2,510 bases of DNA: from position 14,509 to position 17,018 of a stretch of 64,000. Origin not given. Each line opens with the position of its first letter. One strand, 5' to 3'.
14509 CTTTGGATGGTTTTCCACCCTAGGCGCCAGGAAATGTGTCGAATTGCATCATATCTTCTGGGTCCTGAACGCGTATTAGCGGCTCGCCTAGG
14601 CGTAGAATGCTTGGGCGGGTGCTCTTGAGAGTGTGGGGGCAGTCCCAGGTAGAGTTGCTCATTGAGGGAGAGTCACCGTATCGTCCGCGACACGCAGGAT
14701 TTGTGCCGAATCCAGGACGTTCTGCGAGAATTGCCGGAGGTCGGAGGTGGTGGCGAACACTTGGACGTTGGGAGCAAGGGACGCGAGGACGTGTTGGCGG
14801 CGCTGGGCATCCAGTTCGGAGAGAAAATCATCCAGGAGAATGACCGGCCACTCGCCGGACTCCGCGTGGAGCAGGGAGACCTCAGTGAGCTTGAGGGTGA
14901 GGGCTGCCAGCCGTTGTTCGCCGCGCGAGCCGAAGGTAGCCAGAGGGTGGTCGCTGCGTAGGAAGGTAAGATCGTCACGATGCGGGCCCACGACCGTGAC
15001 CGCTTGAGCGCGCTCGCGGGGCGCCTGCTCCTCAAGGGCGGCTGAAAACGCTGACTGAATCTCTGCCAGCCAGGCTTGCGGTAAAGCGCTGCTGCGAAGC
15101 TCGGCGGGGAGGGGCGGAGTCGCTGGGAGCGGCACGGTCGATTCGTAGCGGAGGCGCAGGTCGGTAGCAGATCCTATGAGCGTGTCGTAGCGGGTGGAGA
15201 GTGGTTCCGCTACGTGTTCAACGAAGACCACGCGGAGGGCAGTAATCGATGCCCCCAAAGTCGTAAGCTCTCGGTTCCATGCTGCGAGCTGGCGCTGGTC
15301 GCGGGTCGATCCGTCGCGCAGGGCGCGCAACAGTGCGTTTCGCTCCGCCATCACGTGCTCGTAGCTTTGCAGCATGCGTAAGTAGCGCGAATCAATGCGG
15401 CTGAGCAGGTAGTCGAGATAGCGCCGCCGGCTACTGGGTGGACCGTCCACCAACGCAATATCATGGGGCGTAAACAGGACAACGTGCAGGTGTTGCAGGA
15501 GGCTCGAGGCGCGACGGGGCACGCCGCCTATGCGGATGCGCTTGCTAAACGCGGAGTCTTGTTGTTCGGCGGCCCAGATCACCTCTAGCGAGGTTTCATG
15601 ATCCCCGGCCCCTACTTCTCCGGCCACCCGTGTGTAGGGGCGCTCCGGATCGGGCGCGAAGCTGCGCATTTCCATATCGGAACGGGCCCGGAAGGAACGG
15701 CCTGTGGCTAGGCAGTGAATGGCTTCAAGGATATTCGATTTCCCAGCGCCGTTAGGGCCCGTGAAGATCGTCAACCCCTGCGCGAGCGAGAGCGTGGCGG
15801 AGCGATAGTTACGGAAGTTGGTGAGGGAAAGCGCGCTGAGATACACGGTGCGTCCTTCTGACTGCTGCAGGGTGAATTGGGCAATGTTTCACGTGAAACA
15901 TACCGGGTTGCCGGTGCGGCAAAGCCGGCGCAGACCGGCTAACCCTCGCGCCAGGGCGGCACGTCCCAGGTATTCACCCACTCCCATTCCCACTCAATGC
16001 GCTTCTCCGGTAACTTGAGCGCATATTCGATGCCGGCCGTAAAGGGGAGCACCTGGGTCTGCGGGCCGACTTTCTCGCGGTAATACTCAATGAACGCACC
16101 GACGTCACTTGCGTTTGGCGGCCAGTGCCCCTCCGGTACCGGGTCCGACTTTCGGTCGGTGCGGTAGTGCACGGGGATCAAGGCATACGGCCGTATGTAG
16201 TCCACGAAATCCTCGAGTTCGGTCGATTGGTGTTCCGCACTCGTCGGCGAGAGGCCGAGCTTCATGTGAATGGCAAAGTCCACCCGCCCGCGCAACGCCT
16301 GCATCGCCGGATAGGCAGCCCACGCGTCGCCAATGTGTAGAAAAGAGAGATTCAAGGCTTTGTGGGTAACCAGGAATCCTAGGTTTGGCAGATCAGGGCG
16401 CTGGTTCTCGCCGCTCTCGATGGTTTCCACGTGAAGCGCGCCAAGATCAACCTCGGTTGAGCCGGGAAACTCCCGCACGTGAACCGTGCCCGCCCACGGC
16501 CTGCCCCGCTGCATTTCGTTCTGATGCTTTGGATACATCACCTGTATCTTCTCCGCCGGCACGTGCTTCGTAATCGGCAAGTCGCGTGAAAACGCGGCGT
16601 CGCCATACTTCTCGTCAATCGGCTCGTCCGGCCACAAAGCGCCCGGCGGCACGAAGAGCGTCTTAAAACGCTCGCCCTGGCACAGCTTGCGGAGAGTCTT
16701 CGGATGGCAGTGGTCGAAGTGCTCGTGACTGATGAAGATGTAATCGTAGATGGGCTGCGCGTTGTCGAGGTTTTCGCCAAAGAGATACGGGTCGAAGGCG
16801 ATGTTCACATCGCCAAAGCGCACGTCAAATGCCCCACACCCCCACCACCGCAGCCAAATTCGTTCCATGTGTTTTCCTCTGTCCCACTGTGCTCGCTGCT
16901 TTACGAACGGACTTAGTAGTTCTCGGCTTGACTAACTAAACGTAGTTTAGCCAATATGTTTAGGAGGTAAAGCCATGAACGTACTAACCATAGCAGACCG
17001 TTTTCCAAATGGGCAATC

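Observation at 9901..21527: Two inverted copies of an IS1595-family cargo transposon with intact 8-bp target-site duplications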

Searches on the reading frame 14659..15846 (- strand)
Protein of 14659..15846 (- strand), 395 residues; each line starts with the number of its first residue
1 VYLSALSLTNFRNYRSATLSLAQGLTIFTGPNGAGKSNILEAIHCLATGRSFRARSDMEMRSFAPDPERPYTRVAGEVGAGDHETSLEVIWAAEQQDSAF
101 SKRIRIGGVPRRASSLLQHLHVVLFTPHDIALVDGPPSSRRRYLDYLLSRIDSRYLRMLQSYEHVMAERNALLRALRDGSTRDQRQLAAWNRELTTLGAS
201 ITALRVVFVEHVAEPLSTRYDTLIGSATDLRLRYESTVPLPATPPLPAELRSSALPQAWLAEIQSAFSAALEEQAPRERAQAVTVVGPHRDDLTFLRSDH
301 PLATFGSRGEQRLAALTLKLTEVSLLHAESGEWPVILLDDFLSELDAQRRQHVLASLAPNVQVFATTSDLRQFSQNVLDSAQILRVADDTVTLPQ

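Call 85: search_protein_families(library=pfam, proteins=[window:14659-15846:-], max_evalue=0.01)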
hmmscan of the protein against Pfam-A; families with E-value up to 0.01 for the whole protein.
window:14659-15846:- (395 aa): 6 families
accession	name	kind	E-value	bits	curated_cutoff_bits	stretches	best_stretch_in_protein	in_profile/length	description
PF02463.25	SMC_N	-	1.6e-19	70.7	40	1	2-375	1-204/220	RecF/RecN/SMC N terminal domain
PF13476.12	AAA_23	-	3.4e-12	47.9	27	1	6-58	2-54/201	AAA domain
PF13175.12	AAA_15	-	2.8e-11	44.1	32.1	1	1-82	1-55/374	AAA ATPase domain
PF13304.12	AAA_21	-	1.6e-07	32.1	27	1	25-47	1-23/304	AAA domain, putative AbiEii toxin, Type IV TA system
PF13555.12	AAA_29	-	1.2e-06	28.6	27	1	3-51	1-50/61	P-loop containing region of AAA domain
PF13514.12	AAA_27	-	4e-05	23.7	22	1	1-49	1-52/206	AAA domain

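Call 86: search_protein_families(library=padloc, proteins=[window:14659-15846:-], max_evalue=0.001)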
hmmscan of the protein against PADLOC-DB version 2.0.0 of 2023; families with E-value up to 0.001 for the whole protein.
window:14659-15846:- (395 aa): 87 families (the best 25 are shown)
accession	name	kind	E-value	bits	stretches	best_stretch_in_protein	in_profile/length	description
PDLC04135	mad3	-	1.1e-29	102.2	1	2-370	1-324/374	mads_3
PDLC00278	PtuA1|PtuA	-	7.3e-12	43.3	1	1-67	1-67/436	AAA ATPase domain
PDLC02979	AriA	-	1.2e-11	43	1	1-50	1-50/373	-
PDLC04393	PDC-M07A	-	4.2e-11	40.5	1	3-49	2-47/435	-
PDLC00073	GajA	-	7.9e-11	39.6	1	1-82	1-82/589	AAA ATPase domain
PDLC00072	GajA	-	9.7e-11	38.8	1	1-63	1-63/709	AAA ATPase domain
PDLC00069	GajA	-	1.6e-10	38.1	1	1-50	1-50/687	AAA ATPase domain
PDLC00271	PtuA1|PtuA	-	2.7e-10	38.4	1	1-50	1-50/421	AAA ATPase domain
PDLC00096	GajA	-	5.2e-10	36.7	1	1-50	1-51/630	AAA ATPase domain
PDLC04389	PDC-M07A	-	5.3e-10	36.9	1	3-47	6-49/443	-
PDLC00310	PtuA1|PtuA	-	1.3e-09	35.7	1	1-44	1-44/443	AAA ATPase domain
PDLC00071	GajA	-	1.6e-09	35.1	1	1-50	1-50/588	AAA ATPase domain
PDLC00298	PtuA1|PtuA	-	2.3e-09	34.9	1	1-73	1-72/423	AAA ATPase domain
PDLC00091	GajA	-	3.1e-09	34.2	1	1-53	1-54/627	AAA ATPase domain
PDLC02913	ATPase_I-A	-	3.2e-09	34.5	1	1-44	52-95/508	-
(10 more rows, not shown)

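Call 87: search_protein_families(library=ncbifam, proteins=[window:14659-15846:-], max_evalue=0.001)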
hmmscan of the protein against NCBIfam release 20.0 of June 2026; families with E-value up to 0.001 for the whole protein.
window:14659-15846:- (395 aa): 13 families
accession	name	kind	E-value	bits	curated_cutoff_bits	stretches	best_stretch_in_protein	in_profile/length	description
TIGR00611.2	recf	equivalog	2.6e-89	299.8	172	1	3-367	1-338/339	DNA replication/repair protein RecF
NF010680.0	PRK14079.1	equivalog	2.9e-65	220.5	386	2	1-239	1-222/349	recombination protein F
NF002572.0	PRK02224.1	equivalog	2.6e-08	32.7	1087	1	1-43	1-43/888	DNA double-strand break repair ATPase Rad50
TIGR02169.1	SMC_prok_A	equivalog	4.1e-08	31.4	729.4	1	2-44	1-44/1165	chromosome segregation protein SMC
NF041760.1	PtuA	equivalog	5.2e-08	32.2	500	1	2-44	51-93/524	retron Ec78 anti-phage system effector ATPase PtuA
NF041035.1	Rad50_Halo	equivalog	2.6e-07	29.4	1000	1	1-44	1-44/883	DNA double-strand break repair ATPase Rad50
TIGR00634.1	recN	equivalog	3.7e-07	29.5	407.85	1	3-59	2-60/563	DNA repair protein RecN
NF045487.1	ASRP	equivalog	5.8e-07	28.5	300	0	17-50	8-41/593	archaea-specific SMC-related protein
NF003034.1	PRK03918.1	equivalog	1.9e-06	26.2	700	1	1-43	1-43/878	DNA double-strand break repair ATPase Rad50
NF002244.0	PRK01156.1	equivalog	2.4e-05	22.6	847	1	1-44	1-44/895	DNA double-strand break repair ATPase Rad50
TIGR02168.1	SMC_prok_B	equivalog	2.9e-05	22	567.35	1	3-43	2-43/1181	chromosome segregation protein SMC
NF053563.1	Rkd4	equivalog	8.9e-05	20.8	860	1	4-44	4-44/747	arcadin-4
NF010068.0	PRK13548.1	equivalog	9.2e-05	21.6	261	0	22-43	29-51/261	heme ABC transporter ATP-binding protein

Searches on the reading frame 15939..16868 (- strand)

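Call 85: search_protein_families(library=pfam, proteins=[window:15939-16868:-], max_evalue=0.01)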
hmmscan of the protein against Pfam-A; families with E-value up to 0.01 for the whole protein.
window:15939-16868:- (309 aa): 2 families
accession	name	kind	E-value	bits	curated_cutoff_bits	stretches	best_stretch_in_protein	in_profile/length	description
PF13483.12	Lactamase_B_3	-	6.4e-11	42.9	24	1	6-234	2-160/160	Beta-lactamase superfamily domain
PF12706.13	Lactamase_B_2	-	3.3e-07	30.5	27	1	41-234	31-199/200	Beta-lactamase superfamily domain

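Call 86: search_protein_families(library=padloc, proteins=[window:15939-16868:-], max_evalue=0.001)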
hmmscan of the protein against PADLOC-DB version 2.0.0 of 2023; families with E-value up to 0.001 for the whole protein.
window:15939-16868:- (309 aa): 0 families

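Call 87: search_protein_families(library=ncbifam, proteins=[window:15939-16868:-], max_evalue=0.001)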
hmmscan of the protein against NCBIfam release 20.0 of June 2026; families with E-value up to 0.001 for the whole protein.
window:15939-16868:- (309 aa): 1 family
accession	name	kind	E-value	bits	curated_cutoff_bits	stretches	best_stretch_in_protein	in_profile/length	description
NF001911.0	PRK00685.1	equivalog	8.3e-06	25.4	144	1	6-54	3-54/228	metal-dependent hydrolase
